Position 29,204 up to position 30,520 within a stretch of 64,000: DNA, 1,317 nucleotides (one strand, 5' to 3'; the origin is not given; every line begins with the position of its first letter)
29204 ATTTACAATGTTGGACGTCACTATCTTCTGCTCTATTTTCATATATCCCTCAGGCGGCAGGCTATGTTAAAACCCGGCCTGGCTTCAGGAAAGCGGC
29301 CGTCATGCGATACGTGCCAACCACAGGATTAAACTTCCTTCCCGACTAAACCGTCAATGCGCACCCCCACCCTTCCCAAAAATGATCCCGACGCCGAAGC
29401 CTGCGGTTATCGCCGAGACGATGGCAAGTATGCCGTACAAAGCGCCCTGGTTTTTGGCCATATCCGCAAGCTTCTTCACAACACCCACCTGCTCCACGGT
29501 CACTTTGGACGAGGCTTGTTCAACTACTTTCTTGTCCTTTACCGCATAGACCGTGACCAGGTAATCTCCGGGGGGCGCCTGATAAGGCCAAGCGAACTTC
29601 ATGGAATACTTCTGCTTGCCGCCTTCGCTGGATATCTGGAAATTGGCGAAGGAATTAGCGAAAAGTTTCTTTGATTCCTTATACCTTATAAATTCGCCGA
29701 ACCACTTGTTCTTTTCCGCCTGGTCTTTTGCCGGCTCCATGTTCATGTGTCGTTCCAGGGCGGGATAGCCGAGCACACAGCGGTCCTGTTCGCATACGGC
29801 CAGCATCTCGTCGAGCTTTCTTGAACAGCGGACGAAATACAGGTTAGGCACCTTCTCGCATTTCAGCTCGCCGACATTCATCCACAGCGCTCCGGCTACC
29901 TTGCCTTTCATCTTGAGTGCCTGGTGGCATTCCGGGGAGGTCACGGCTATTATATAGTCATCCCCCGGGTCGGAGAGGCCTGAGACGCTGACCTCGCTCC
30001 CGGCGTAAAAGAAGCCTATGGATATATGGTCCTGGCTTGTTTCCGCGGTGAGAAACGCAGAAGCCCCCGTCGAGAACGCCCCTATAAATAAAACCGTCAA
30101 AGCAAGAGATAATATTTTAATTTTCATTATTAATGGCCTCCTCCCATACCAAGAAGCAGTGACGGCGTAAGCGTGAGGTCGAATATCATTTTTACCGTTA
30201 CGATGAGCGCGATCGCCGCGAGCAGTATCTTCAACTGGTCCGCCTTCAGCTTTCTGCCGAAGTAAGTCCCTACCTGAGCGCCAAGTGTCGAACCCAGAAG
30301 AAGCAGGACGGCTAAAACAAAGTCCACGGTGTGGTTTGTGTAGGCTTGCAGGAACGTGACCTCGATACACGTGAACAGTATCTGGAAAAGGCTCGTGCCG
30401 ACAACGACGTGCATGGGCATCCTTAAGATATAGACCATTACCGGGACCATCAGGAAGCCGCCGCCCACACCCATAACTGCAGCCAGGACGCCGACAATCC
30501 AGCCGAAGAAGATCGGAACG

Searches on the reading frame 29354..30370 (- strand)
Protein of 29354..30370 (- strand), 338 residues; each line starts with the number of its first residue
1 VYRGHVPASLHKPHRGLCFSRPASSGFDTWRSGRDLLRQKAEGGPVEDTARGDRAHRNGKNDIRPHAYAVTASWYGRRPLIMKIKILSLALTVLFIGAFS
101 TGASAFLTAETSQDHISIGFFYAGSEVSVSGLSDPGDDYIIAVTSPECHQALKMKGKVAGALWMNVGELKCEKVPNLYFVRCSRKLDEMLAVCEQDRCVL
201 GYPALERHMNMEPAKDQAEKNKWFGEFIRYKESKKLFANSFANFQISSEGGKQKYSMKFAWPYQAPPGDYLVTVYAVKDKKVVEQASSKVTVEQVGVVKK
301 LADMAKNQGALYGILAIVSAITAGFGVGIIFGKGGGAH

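Call 28: search_protein_families(library=pfam, proteins=[window:29354-30370:-], max_evalue=0.00001)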
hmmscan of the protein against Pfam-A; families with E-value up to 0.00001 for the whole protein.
window:29354-30370:- (338 aa): 1 family
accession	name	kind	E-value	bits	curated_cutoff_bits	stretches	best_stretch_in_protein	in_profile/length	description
PF09608.15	Alph_Pro_TM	-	3.4e-48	164.8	24.5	1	107-332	2-226/227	Putative transmembrane protein (Alph_Pro_TM)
